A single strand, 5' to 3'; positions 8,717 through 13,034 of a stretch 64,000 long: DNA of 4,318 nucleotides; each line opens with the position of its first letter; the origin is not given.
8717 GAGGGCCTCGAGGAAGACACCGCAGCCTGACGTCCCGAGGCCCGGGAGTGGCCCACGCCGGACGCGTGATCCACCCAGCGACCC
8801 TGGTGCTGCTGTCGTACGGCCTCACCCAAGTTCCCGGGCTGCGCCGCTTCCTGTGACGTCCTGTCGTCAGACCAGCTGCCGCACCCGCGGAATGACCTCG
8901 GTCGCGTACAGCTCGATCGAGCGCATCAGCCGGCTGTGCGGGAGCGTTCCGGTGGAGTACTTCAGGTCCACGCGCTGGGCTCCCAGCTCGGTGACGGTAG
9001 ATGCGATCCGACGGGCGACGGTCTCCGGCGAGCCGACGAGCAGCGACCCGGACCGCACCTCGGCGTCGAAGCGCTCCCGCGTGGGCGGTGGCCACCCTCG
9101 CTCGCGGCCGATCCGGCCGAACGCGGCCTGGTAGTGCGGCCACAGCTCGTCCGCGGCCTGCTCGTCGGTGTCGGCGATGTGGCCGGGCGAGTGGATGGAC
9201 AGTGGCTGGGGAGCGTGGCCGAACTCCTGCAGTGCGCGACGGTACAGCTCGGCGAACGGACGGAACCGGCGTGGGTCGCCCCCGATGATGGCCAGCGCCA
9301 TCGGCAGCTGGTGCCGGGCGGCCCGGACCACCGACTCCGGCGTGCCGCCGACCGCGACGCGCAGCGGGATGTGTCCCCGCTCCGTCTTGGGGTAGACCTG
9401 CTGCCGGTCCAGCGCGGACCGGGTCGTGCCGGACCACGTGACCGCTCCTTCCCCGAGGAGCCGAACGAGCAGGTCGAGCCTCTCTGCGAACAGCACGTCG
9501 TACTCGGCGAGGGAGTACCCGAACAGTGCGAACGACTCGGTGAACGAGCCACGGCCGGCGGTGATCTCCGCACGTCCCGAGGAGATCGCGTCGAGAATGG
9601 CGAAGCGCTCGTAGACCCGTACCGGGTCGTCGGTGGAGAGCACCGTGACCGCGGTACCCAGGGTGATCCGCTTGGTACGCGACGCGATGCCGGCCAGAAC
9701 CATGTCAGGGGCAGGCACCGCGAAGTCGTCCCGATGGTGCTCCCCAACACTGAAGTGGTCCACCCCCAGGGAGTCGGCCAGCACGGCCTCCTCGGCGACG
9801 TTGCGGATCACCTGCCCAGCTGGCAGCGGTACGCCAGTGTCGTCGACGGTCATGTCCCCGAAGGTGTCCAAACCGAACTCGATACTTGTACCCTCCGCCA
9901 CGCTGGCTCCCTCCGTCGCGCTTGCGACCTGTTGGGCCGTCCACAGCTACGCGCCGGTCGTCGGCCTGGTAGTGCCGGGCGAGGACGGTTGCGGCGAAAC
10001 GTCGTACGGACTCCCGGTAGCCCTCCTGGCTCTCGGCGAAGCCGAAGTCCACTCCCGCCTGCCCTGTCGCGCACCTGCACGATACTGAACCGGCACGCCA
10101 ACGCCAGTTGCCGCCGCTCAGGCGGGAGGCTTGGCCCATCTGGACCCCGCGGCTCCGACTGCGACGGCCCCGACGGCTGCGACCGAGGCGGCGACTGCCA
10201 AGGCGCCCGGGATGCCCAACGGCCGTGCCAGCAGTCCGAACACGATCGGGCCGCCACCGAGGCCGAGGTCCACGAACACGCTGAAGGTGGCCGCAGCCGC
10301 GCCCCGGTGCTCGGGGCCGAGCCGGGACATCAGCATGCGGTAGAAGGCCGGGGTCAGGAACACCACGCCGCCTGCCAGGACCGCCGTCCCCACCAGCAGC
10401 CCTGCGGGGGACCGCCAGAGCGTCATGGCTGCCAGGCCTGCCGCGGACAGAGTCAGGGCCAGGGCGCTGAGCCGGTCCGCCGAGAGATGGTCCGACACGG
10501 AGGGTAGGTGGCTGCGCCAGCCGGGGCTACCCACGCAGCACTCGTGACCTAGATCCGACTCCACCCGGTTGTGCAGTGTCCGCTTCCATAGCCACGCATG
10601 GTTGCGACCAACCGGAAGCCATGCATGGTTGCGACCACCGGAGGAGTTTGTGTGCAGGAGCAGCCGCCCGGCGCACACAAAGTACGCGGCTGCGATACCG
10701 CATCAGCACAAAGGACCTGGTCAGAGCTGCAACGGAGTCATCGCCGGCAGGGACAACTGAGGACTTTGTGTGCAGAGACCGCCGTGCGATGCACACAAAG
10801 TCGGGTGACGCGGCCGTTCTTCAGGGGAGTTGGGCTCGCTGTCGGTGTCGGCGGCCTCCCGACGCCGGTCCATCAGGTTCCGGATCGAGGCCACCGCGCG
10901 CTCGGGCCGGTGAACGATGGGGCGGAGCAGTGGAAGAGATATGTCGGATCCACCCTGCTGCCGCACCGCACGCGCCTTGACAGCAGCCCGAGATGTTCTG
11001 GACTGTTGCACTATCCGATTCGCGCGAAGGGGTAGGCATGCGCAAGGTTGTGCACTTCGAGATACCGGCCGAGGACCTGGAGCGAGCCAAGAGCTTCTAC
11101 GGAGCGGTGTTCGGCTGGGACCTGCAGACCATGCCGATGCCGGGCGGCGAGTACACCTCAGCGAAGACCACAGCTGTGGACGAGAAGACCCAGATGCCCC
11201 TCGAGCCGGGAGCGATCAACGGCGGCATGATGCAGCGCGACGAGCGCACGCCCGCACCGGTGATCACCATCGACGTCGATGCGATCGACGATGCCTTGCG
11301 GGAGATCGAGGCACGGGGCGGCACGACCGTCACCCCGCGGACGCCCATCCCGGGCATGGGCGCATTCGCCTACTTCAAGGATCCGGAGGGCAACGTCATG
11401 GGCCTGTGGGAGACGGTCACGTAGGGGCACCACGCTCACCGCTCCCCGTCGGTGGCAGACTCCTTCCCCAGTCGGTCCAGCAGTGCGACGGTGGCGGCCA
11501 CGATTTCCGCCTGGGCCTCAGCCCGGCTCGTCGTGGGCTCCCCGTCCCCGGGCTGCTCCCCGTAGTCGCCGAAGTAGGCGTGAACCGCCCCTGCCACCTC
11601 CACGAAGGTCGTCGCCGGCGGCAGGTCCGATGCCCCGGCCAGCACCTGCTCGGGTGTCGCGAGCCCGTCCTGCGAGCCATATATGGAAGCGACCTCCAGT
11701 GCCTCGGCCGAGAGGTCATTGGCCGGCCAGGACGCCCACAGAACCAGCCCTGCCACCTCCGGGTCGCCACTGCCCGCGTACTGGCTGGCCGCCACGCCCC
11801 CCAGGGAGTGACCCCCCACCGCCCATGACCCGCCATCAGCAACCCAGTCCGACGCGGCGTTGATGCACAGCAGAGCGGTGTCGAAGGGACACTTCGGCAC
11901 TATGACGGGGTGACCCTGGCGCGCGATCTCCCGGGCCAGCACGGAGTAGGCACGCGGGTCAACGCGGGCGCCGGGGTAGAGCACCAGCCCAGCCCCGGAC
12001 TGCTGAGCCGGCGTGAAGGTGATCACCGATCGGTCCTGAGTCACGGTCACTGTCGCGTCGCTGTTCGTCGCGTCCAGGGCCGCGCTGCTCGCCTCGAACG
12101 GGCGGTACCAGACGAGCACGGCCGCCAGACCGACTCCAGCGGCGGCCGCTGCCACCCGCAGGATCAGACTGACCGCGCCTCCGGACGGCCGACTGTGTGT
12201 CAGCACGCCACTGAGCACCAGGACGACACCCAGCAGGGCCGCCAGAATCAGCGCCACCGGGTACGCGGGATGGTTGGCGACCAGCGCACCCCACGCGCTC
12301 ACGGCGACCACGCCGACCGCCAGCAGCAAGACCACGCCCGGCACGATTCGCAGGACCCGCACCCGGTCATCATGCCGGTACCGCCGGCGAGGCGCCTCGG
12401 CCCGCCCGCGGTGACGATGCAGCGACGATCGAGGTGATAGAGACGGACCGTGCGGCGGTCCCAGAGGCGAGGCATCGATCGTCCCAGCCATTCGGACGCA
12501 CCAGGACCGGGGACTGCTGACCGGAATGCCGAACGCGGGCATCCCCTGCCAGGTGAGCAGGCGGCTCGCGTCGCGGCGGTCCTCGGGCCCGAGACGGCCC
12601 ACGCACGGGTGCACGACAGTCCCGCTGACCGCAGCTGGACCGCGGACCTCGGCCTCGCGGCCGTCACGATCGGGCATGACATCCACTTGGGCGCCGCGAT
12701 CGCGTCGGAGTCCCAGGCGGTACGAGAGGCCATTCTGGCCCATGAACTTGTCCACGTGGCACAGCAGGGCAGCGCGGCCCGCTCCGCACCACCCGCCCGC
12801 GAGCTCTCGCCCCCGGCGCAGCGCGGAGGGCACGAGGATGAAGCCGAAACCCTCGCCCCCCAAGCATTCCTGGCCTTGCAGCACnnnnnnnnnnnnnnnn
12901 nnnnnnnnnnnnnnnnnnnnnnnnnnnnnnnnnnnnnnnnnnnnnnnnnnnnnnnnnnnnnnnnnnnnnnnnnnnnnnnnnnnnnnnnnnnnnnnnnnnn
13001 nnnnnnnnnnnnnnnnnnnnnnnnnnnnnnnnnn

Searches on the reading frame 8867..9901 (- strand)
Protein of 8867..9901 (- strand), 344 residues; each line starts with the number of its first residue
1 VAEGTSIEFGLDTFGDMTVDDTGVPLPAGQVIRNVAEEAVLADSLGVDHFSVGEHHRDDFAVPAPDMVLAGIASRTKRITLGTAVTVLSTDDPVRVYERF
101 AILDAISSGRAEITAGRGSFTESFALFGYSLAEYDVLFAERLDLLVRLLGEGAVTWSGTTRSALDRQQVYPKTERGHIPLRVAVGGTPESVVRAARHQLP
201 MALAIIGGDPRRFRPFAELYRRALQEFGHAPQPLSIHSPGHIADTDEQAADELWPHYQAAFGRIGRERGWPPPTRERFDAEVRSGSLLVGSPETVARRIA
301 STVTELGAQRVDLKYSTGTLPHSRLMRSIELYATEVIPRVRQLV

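Call 59: search_protein_families(library=pfam, proteins=[window:8867-9901:-], max_evalue=0.0001)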
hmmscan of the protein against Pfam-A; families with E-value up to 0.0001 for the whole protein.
window:8867-9901:- (344 aa): 1 family
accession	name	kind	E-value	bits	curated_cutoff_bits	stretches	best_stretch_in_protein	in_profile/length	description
PF00296.26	Bac_luciferase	-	7e-49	167.3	27.9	1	18-309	7-313/314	Luciferase-like monooxygenase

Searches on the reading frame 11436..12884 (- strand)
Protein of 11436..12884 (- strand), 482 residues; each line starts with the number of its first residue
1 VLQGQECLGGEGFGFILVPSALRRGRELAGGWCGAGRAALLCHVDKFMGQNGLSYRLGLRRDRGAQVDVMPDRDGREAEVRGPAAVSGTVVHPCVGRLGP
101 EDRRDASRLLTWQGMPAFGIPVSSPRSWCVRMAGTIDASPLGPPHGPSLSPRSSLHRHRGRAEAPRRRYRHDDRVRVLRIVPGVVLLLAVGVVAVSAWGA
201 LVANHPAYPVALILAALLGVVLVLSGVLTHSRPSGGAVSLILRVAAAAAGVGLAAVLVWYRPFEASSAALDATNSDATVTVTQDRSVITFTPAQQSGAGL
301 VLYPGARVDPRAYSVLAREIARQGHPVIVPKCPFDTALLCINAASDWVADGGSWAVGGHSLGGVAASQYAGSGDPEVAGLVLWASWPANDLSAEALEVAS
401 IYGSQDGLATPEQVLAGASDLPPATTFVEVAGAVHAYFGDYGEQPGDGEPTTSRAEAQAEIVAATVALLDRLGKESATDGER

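Call 59: search_protein_families(library=pfam, proteins=[window:11436-12884:-], max_evalue=0.0001)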
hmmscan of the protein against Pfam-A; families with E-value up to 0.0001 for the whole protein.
window:11436-12884:- (482 aa): 1 family
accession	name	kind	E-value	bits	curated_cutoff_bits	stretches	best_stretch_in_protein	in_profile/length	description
PF12695.13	Abhydrolase_5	-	7.7e-43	146.6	27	1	300-457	2-162/164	Alpha/beta hydrolase family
